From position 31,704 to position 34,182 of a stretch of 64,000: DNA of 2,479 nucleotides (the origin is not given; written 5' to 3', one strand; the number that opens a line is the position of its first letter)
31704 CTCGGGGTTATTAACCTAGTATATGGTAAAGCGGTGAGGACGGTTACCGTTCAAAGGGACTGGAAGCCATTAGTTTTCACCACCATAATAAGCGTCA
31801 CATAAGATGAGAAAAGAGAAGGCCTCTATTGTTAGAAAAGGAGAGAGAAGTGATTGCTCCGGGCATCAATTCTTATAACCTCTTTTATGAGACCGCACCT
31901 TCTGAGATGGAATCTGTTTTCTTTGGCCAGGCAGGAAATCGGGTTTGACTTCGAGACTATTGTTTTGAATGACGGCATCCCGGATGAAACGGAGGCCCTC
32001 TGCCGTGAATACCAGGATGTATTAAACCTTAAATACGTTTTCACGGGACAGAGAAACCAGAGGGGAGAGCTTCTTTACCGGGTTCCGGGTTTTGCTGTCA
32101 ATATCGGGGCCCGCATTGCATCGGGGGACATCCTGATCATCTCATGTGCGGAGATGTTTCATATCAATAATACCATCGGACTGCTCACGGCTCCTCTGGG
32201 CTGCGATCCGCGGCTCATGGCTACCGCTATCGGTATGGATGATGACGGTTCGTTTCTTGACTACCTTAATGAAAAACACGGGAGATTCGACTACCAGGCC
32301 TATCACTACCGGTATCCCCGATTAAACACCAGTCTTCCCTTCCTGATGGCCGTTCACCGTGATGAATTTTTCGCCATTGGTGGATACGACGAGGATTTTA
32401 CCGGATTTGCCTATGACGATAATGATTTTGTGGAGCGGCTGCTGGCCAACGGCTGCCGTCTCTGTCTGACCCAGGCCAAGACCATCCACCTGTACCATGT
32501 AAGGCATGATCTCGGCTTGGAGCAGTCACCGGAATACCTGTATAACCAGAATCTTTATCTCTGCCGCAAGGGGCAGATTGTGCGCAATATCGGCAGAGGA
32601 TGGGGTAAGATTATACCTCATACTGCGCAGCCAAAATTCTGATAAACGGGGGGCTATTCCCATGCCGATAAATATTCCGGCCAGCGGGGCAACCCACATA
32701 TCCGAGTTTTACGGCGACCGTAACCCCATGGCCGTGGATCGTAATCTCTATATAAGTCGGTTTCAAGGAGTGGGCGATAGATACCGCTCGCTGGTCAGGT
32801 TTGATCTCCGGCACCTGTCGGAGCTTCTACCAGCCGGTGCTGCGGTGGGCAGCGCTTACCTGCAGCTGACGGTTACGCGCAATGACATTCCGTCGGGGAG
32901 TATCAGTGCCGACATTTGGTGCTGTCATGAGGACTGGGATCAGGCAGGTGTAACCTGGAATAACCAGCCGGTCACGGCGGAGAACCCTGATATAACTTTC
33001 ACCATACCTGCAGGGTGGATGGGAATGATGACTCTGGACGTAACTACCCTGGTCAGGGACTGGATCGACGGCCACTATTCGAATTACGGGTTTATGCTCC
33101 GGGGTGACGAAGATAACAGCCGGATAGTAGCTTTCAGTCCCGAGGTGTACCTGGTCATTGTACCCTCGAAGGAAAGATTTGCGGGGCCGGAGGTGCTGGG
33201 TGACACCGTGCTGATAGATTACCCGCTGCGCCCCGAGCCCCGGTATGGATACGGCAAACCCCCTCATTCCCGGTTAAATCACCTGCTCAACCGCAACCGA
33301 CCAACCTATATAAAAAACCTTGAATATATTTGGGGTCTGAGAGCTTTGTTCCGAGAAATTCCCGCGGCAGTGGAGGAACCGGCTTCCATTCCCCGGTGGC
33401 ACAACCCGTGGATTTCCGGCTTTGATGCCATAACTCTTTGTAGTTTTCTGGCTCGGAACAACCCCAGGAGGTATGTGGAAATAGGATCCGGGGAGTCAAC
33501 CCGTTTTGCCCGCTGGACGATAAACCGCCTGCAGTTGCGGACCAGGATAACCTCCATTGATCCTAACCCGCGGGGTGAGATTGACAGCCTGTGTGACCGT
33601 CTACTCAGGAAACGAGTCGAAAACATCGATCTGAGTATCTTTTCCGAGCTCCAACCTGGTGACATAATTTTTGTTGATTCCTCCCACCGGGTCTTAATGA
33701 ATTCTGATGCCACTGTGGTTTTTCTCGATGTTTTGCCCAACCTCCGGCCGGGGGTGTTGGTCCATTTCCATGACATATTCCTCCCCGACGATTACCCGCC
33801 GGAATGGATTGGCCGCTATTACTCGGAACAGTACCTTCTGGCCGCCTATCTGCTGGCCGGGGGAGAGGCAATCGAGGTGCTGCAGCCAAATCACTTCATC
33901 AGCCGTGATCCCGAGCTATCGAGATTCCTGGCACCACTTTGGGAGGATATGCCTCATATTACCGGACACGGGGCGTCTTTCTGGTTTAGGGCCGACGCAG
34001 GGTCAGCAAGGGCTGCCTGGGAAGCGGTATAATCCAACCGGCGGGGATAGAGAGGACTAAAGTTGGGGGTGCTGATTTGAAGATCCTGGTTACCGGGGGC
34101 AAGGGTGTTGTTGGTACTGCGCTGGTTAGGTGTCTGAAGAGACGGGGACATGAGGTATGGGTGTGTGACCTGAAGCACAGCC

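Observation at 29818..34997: Divergent glycosylation/methylation island with two cytoplasmic DNRLRE-like paralogs, inserted between the spoIIA and spoVA loci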

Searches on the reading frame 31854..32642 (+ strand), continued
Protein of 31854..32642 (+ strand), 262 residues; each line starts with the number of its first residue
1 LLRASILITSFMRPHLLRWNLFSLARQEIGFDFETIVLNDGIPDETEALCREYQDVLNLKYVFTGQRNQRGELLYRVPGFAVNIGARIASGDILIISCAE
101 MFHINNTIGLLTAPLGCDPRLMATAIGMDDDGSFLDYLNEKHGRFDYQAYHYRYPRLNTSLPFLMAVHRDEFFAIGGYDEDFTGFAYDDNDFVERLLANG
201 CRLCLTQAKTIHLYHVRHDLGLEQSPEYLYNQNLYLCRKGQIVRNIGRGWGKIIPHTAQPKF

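Call 62: find_encoding_contigs(protein=P0177, flank=10000, max_places=1)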
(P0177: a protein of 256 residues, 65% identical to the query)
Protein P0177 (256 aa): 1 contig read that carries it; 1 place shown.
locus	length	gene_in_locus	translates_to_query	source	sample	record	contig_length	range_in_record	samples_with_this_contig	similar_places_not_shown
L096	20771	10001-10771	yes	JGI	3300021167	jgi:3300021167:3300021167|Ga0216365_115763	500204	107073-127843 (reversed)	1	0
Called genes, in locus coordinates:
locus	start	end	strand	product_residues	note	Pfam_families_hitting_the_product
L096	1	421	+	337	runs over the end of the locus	PF07451:SpoVAD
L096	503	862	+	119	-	PF03862:SpoVAC_SpoVAEB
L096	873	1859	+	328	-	PF09989:DUF2229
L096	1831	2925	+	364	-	PF09989:DUF2229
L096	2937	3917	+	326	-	PF01869:BcrAD_BadFG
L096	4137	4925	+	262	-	PF01256:Carb_kinase (weak), PF08543:Phos_pyr_kin, PF00294:PfkB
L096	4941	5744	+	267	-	PF02110:HK, PF01256:Carb_kinase (weak)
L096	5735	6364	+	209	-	PF02581:TMP-TENI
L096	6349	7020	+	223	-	PF06888:Put_Phosphatase (weak), PF12710:HAD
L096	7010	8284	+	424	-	PF01964:ThiC_Rad_SAM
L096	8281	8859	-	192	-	PF09335:VTT_dom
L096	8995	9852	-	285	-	PF00535:Glycos_transf_2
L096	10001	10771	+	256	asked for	PF00535:Glycos_transf_2, PF02709:Glyco_transf_7C, PF10111:Glyco_tranf_2_2 (weak)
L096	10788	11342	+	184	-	PF06848:Disaggr_repeat (faint), PF24517:CBM96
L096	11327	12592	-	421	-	PF02558:ApbA (faint), PF03721:UDPG_MGDP_dh_N, PF00984:UDPG_MGDP_dh, PF03720:UDPG_MGDP_dh_C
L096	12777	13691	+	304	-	PF01073:3Beta_HSD, PF01370:Epimerase, PF02719:Polysacc_synt_2 (faint), PF04321:RmlD_sub_bind, PF16363:GDP_Man_Dehyd, PF07993:NAD_binding_4 (weak)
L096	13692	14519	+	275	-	PF13578:Methyltransf_24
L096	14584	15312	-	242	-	PF00005:ABC_tran, PF13304:AAA_21 (faint)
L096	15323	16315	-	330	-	PF13379:NMT1_2 (weak), PF09084:NMT1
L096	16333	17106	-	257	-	PF00528:BPD_transp_1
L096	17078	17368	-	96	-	PF01910:Thiamine_BP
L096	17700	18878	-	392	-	PF00155:Aminotran_1_2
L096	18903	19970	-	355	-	PF00155:Aminotran_1_2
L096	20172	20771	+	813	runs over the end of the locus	PF06347:SH3_4 (faint), PF08239:SH3_3, PF07833:Cu_amine_oxidN1, PF08239:SH3_3, PF01520:Amidase_3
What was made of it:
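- In L096 the cassette is flanked by thiamine and transporter genes, not sporulation genes (call 62). The cassette in L096 is not embedded in sporulation genes (call 62).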

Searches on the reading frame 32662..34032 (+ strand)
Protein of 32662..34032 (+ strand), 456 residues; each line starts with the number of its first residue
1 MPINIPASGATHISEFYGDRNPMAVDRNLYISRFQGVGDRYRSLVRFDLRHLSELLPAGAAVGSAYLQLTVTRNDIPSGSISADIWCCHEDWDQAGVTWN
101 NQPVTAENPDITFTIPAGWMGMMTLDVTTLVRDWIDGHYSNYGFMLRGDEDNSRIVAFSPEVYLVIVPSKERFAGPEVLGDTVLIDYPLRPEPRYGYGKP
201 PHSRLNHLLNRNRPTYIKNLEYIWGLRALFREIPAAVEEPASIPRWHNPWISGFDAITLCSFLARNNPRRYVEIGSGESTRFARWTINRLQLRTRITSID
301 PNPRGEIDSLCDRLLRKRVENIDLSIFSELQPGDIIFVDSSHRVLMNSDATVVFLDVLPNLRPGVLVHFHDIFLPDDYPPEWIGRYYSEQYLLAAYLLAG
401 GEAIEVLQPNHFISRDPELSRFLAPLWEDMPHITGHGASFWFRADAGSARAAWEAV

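Call 3: search_protein_families(library=pfam, proteins=[window:32662-34032:+], max_evalue=0.01)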
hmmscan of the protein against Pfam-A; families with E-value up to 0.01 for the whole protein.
window:32662-34032:+ (456 aa): 3 families
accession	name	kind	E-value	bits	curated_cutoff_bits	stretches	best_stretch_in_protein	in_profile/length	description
PF24517.2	CBM96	-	5.6e-14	52.7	26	1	25-159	25-149/164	Carbohydrate-binding module family 96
PF13578.12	Methyltransf_24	-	8.3e-11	43.1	26.3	1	272-372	1-105/105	Methyltransferase domain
PF06848.17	Disaggr_repeat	-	9.1e-07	29.2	33.9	1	90-158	90-163/179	Disaggregatase related repeat domain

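Call 4: search_protein_families(library=ncbifam, proteins=[window:32662-34032:+], max_evalue=0.01)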
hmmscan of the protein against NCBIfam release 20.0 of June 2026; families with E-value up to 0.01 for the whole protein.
window:32662-34032:+ (456 aa): 1 family
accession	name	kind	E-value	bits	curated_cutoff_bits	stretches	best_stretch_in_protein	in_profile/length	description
NF033679.1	DNRLRE_dom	domain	4.6e-24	85.3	34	1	12-158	4-148/164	DNRLRE domain-containing protein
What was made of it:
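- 32662..34032 (+): CBM96/DNRLRE domain (aa 12-158) fused to a class I SAM-dependent methyltransferase (aa ~183-449). Calls 3 and 4.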

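Call 14: find_homologous_proteins(query=window:32662-34032:+)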
Query window:32662-34032:+ (456 aa): 1707 proteins with E <= 0.001 among 8000 candidates; the best 120 are listed.
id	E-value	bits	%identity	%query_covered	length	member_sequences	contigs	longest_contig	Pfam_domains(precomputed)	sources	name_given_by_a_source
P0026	3.4e-265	898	83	100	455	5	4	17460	PF24517.3,PF06848.18,PF13578.13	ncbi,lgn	-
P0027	1.7e-263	893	85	98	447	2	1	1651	PF24517.3,PF06848.18,PF13578.13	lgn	-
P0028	2.5e-218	744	70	97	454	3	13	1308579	PF24517.3,PF06848.18,PF13578.13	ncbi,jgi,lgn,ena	ncbi:MAG: DNRLRE domain-containing protein [Syntrophomonadales bacterium]|jgi:hypothetical protein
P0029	1.9e-216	737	70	97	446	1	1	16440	PF24517.3,PF13578.13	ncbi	-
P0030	4.6e-212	723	100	68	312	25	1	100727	PF13578.13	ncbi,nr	ncbi:MAG: class I SAM-dependent methyltransferase [Syntrophomonadaceae bacterium]|nr:class I SAM-dep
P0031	1.4e-210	718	66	97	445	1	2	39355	PF24517.3,PF13578.13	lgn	-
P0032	1.2e-200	685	65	97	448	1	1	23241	PF24517.3,PF13578.13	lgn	-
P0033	8.2e-163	560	84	63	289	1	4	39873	PF24517.3,PF06848.18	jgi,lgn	-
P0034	4.4e-104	367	57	62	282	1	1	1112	PF13578.13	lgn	-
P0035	5.1e-103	363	58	57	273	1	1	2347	PF13578.13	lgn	-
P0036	3.2e-99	351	56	57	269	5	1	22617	PF13578.13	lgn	-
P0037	1.8e-98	348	56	58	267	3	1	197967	PF13578.13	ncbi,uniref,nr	ncbi:class I SAM-dependent methyltransferase [Syntrophomonas palmitatica]|uniref:class I SAM-depende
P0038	8.0e-96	340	57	57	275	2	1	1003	PF13578.13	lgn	-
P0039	2.1e-94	335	56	58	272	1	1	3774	PF13578.13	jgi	-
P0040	2.7e-94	335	56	57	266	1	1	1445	PF13578.13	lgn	-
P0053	5.7e-92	327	56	58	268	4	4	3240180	PF13578.13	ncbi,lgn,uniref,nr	ncbi:class I SAM-dependent methyltransferase [Desulforamulus ferrireducens]|uniref:Class I SAM-depen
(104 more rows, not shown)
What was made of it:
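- MT homologs are widespread in non-sporeformers and are sometimes fused to GT1 (call 14).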

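Call 15: find_encoding_contigs(protein=P0028, flank=10000, max_places=2)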
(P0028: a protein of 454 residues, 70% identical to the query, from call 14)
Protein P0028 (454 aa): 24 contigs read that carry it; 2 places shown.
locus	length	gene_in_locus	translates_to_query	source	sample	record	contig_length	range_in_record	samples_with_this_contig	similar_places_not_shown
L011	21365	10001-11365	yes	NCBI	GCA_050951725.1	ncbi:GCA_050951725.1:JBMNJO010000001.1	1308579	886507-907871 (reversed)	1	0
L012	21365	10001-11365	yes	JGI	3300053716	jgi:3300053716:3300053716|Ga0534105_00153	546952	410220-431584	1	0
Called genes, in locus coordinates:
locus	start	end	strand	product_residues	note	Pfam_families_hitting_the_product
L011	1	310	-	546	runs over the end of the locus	PF05598:DUF772, PF13751:DDE_Tnp_1_6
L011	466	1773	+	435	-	PF02885:Glycos_trans_3N, PF00591:Glycos_transf_3, PF07831:PYNP_C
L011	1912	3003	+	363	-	PF00768:Peptidase_S11, PF02113:Peptidase_S13 (weak), PF13354:Beta-lactamase2, PF07943:PBP5_C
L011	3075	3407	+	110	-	PF01740:STAS, PF13466:STAS_2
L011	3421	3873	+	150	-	PF13581:HATPase_c_2, PF02518:HATPase_c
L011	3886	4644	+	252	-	PF04542:Sigma70_r2, PF04539:Sigma70_r3 (weak), PF04545:Sigma70_r4, PF08281:Sigma70_r4_2 (weak)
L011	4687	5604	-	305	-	PF00753:Lactamase_B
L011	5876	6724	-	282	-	PF24517:CBM96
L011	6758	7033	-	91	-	-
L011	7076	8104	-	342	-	PF02608:Bmp, PF13407:Peripla_BP_4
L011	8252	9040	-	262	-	PF00535:Glycos_transf_2, PF13641:Glyco_tranf_2_3 (weak)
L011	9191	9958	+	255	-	PF00535:Glycos_transf_2, PF10111:Glyco_tranf_2_2 (faint), PF02709:Glyco_transf_7C (weak)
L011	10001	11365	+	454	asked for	PF24517:CBM96, PF06848:Disaggr_repeat (faint), PF13578:Methyltransf_24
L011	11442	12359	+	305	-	PF01073:3Beta_HSD, PF01370:Epimerase, PF02719:Polysacc_synt_2 (faint), PF04321:RmlD_sub_bind, PF16363:GDP_Man_Dehyd, PF07993:NAD_binding_4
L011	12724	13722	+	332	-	PF07451:SpoVAD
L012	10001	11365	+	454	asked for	PF24517:CBM96, PF06848:Disaggr_repeat (faint), PF13578:Methyltransf_24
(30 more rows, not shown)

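Call 16: find_encoding_contigs(protein=P0037, flank=10000, max_places=1)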
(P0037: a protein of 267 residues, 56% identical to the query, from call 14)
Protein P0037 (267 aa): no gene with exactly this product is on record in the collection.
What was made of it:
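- Tried and rejected: S. palmitatica proteins were not retrievable by exact look-up (call 16).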

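Call 17: find_encoding_contigs(protein=P0053, flank=10000, max_places=1)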
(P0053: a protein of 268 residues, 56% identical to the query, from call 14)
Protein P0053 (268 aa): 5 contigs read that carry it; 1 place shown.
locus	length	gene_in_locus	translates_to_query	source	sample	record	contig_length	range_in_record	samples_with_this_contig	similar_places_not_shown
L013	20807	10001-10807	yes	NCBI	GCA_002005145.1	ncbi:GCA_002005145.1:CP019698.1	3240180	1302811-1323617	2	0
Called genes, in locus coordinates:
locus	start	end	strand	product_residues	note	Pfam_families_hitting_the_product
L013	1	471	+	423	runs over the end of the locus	PF13183:Fer4_8, PF13237:Fer4_10 (faint), PF12838:Fer4_7 (weak), PF13534:Fer4_17 (weak), PF02754:CCG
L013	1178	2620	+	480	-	PF00324:AA_permease, PF13520:AA_permease_2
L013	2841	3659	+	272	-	PF00188:CAP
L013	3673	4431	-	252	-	PF09818:ABC_ATPase (faint), PF13175:AAA_15 (faint), PF02463:SMC_N, PF00005:ABC_tran, PF13166:AAA_13 (faint), PF13304:AAA_21 (weak)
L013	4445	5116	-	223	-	PF00528:BPD_transp_1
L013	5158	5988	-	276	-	PF00497:SBP_bac_3, PF10613:Lig_chan-Glu_bd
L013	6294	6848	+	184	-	PF01625:PMSR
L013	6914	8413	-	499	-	PF14821:Thr_synth_N, PF00291:PALP, PF24857:THR4_C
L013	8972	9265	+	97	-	-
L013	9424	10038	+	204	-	-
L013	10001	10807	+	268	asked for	PF13578:Methyltransf_24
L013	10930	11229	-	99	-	-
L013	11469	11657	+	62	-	PF14070:YjfB_motility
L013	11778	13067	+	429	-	-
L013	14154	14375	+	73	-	PF01381:HTH_3, PF13443:HTH_26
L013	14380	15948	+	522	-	PF12161:HsdM_N, PF02384:N6_Mtase, PF07669:Eco57I (weak)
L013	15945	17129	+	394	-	-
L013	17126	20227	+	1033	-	PF04313:HSDR_N, PF00270:DEAD, PF04851:ResIII, PF18766:SWI2_SNF2, PF22679:T1R_D3-like, PF12008:EcoR124_C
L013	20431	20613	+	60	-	-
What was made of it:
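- In Desulforamulus (L013) the MT homolog lies next to a YjfB_motility gene (call 17).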

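Call 30: search_solved_structures(query=window:32662-34032:+, max_evalue=0.01)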
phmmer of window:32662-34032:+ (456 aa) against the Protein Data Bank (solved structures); distinct sequences matched with E-value up to 0.01: 1.
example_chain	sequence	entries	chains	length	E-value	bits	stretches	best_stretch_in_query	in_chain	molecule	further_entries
8wab_A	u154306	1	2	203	0.0026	19.6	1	32-128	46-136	DNRLRE domain-containing protein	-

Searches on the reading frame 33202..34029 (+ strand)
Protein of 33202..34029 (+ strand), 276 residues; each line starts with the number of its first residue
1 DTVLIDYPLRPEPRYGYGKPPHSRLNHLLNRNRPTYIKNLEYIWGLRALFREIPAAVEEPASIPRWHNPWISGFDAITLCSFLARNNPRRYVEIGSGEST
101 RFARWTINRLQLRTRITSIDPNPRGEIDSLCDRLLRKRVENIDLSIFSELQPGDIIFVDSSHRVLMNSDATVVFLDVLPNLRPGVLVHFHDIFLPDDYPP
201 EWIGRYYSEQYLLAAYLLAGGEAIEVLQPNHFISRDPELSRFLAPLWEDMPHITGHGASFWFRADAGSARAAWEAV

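Call 76: search_solved_structures(query=A6, max_evalue=1)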
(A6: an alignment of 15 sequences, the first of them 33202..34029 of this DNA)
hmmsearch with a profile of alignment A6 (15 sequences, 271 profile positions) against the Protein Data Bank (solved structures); distinct sequences matched with E-value up to 1: 7.
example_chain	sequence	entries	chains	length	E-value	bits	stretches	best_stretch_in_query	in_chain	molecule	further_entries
3adl_A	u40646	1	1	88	0.2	14.1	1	90-120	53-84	RISC-loading complex subunit TARBP2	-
3rof_A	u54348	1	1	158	0.31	13.5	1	15-67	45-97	Low molecular weight protein-tyrosine-phosphatase ptpA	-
3qav_A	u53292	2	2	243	0.39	13.2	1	15-144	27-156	Rho-class glutathione S-transferase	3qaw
2cpn_A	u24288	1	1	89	0.46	13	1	90-113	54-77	TAR RNA-binding protein 2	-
7pbl_A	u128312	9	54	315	0.47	12.9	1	148-172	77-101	Holliday junction ATP-dependent DNA helicase RuvB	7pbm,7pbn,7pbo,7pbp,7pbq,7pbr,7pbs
5zak_B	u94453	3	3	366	0.56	12.7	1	90-126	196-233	RISC-loading complex subunit TARBP2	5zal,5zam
7zpj_D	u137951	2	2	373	0.85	12.1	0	90-124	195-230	RISC-loading complex subunit TARBP2 isoform 1 | RISC-loading complex subunit TARBP2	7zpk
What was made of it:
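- On Class I SAM-dependent methyltransferase (Methyltransf_24): No solved relative is detectable by sequence (call 76).
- Tried and rejected: A profile search of the PDB found nothing below E 0.2 (call 76).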
